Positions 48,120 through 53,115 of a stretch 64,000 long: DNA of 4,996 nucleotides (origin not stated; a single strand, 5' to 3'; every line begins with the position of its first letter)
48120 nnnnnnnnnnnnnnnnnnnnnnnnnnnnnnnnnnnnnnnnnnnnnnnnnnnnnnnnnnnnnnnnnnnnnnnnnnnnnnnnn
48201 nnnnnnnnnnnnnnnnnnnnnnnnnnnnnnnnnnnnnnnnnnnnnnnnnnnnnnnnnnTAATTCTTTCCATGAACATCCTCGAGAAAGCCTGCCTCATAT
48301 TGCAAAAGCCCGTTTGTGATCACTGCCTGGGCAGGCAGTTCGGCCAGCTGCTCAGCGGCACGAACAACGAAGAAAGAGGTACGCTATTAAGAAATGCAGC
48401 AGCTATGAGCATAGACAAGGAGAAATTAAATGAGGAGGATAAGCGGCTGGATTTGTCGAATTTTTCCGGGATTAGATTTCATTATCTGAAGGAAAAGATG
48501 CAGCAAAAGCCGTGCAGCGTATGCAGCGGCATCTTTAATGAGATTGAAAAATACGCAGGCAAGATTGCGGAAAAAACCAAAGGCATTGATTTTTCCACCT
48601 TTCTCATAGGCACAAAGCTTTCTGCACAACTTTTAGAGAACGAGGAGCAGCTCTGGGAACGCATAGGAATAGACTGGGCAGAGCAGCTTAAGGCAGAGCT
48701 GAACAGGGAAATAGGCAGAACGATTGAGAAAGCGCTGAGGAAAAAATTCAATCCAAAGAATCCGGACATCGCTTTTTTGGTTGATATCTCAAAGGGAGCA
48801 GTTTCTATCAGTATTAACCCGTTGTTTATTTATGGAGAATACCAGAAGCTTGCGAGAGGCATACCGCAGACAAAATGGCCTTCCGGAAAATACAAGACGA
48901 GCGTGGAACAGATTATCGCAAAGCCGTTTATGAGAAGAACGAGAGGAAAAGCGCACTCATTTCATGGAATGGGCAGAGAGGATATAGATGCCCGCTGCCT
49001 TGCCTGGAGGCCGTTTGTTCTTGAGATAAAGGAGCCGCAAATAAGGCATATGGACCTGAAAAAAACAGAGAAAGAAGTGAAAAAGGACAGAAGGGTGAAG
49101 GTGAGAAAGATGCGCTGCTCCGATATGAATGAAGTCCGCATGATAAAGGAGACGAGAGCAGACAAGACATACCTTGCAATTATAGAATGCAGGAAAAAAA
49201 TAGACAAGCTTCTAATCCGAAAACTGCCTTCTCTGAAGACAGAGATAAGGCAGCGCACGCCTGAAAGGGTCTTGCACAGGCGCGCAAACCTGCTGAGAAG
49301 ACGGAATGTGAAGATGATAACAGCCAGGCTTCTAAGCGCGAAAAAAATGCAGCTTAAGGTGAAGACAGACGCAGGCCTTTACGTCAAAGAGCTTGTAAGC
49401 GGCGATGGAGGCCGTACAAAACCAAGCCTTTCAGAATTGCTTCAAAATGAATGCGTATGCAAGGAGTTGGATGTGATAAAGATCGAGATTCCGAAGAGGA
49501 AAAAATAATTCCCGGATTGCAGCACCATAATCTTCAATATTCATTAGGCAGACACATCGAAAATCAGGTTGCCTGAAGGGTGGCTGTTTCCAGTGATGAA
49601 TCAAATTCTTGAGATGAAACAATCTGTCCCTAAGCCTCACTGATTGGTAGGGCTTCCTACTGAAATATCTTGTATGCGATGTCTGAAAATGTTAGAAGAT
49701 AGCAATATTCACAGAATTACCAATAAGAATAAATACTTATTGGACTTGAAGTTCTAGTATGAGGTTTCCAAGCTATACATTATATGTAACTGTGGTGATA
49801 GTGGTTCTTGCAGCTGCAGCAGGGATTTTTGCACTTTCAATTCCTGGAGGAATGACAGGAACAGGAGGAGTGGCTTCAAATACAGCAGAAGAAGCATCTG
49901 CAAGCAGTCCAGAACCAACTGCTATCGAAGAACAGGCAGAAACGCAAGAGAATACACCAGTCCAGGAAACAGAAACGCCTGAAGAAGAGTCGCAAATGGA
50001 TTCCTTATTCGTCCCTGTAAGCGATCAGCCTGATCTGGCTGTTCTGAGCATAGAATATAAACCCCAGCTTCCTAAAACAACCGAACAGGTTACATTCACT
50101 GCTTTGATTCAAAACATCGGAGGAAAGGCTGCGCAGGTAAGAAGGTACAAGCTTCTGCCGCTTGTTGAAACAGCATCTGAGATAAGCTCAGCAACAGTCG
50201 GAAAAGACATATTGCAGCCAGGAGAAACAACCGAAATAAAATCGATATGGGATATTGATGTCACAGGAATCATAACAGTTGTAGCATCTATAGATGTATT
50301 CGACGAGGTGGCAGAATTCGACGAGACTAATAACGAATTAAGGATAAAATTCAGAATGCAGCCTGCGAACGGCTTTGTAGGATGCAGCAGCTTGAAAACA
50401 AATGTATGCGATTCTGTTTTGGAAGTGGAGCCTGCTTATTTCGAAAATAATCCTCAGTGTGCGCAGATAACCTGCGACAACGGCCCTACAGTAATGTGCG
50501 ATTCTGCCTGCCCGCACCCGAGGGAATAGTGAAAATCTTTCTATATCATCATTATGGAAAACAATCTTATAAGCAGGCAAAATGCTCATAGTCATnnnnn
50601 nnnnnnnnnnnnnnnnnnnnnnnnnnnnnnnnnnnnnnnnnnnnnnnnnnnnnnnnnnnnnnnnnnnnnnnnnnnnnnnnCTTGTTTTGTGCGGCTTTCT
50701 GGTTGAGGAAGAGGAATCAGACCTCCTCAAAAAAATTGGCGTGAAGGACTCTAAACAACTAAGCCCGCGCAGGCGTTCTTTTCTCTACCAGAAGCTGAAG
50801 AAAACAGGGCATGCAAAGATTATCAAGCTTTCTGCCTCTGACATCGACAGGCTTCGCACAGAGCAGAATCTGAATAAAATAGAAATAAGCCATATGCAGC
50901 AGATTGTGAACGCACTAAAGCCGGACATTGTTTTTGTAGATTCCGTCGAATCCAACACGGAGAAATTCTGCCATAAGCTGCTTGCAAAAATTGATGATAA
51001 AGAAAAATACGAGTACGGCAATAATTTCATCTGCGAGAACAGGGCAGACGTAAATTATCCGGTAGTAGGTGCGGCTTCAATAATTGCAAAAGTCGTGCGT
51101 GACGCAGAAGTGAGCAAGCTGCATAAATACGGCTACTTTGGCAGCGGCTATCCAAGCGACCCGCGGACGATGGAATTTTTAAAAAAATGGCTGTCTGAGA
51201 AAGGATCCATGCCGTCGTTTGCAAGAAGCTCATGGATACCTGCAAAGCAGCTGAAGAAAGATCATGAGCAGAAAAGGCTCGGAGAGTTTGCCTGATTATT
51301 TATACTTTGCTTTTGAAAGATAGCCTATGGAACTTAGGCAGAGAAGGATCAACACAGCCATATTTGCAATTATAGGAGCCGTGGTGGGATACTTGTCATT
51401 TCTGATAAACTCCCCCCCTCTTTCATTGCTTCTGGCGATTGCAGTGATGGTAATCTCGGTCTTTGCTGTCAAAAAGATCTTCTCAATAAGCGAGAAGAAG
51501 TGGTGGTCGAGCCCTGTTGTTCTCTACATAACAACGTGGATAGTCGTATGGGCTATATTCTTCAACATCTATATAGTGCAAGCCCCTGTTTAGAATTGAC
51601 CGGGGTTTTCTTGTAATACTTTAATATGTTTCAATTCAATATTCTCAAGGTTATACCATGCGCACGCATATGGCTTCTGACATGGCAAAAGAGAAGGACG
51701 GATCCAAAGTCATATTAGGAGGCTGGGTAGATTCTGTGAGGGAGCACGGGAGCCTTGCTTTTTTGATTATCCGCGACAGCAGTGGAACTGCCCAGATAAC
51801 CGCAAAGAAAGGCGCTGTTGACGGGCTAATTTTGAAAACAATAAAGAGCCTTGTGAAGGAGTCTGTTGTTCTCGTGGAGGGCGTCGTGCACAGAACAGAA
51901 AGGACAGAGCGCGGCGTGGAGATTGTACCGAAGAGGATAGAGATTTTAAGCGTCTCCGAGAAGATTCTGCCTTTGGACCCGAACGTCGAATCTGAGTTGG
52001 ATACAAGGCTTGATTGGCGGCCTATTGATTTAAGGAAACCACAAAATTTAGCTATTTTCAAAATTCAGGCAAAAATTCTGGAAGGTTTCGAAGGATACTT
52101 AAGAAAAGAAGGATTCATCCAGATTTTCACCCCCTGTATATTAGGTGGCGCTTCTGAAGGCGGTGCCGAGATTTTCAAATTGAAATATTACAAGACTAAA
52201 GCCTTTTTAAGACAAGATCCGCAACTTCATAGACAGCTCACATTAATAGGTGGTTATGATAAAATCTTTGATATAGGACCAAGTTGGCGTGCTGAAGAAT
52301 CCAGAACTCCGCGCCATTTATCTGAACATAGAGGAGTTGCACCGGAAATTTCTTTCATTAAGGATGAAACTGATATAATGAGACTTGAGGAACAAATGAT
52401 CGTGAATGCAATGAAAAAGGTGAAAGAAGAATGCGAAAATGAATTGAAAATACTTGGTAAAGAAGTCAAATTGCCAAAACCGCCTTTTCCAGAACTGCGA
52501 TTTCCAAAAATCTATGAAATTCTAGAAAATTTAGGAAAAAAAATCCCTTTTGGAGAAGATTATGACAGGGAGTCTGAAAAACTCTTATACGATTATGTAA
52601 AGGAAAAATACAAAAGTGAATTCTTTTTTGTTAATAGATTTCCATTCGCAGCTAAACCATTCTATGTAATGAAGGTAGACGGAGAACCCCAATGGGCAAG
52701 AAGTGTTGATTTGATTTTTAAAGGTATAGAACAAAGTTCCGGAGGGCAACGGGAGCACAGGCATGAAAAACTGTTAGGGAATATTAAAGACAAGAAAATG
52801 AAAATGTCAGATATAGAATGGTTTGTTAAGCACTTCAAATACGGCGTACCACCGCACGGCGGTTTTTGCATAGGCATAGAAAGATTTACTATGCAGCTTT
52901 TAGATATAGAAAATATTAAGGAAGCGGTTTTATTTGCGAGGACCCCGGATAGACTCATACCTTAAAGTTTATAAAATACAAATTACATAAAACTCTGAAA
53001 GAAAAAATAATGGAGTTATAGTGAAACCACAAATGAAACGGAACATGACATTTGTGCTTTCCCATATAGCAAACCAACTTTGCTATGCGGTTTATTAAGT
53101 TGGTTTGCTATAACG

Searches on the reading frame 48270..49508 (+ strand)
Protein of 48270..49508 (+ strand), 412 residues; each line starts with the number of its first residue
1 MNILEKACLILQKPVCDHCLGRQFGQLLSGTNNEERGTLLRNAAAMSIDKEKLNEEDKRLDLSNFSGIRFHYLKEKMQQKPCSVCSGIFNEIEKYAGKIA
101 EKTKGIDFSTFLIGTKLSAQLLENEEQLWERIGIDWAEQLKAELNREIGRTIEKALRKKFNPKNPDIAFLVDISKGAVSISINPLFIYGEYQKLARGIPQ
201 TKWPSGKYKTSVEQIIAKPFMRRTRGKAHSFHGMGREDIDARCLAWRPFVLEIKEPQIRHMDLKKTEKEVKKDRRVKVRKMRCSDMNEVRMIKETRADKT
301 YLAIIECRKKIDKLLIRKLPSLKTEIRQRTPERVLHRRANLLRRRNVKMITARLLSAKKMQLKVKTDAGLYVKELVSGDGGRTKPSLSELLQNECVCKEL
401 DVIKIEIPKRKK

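Call 21: search_protein_families(library=pfam, proteins=[window:48270-49508:+], max_evalue=0.00001)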
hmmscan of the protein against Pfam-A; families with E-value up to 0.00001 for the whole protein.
window:48270-49508:+ (412 aa): 2 families
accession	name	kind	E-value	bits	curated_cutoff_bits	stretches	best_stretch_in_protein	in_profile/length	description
PF21238.2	Pus10_C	-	3.7e-63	213.6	27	1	186-406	1-232/232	Pus10, C-terminal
PF22023.1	Pus10_THUMP_arc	-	2.5e-25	88.8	28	1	95-172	1-78/78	Pus10 THUMP domain, archaeal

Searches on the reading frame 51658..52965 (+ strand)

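Call 34: search_protein_families(library=pfam, proteins=[window:51658-52965:+], max_evalue=0.0001)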
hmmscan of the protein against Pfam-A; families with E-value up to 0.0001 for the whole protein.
window:51658-52965:+ (435 aa): 2 families
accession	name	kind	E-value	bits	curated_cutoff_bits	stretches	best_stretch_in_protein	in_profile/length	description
PF00152.25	tRNA-synt_2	-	2.8e-74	250.4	25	1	115-429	3-307/308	tRNA synthetases class II (D, K and N)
PF01336.31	tRNA_anti-codon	-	2.7e-13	50.1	27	1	18-97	1-75/75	OB-fold nucleic acid binding domain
